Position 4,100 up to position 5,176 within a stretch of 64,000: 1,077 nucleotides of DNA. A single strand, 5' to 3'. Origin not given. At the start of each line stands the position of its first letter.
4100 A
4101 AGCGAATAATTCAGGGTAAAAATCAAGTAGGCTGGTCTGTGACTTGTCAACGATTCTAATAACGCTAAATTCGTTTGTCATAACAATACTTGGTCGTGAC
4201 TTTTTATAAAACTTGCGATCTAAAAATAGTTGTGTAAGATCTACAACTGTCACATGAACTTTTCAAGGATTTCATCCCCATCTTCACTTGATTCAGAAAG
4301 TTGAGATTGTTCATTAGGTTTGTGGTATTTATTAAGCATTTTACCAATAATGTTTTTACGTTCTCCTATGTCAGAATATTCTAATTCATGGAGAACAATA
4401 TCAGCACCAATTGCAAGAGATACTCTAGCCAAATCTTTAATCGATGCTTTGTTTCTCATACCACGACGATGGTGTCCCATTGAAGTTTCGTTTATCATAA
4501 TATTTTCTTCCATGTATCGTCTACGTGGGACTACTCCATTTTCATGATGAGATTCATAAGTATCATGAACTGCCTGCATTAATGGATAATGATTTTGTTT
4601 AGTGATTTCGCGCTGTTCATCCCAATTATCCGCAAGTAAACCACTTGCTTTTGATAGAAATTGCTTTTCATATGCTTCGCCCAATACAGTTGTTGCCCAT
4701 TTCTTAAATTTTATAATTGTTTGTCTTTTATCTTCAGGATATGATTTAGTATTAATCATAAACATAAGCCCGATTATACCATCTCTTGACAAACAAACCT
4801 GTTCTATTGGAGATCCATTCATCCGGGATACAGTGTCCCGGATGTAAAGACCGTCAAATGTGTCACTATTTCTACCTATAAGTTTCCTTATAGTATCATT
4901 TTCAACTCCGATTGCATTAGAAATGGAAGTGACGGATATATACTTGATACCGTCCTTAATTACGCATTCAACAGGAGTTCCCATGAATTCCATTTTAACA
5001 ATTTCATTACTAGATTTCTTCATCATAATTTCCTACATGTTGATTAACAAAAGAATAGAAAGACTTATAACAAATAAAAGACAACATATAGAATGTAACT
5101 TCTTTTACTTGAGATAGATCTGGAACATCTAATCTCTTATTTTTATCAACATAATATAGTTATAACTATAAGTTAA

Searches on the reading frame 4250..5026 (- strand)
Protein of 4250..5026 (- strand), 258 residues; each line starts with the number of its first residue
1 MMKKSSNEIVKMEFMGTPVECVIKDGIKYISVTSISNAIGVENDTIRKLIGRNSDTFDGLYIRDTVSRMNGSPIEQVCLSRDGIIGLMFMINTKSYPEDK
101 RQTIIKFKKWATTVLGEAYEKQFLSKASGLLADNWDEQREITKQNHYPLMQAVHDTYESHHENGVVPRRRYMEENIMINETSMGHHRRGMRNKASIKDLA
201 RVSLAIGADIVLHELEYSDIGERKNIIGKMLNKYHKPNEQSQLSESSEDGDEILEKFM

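Call 91: search_protein_families(library=phrogs, max_evalue=0.01, proteins=[window:4250-5026:-])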
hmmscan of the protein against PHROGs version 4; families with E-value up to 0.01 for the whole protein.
window:4250-5026:- (258 aa): 3 families
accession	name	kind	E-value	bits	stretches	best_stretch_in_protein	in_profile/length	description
phrog_2657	-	transcription regulation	3.1e-07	30.9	1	11-245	5-238/243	transcriptional regulator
phrog_463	-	transcription regulation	0.0018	18.8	1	7-117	3-103/250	anti-repressor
phrog_524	-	transcription regulation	0.005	17.8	0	1-126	1-124/317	anti-repressor Ant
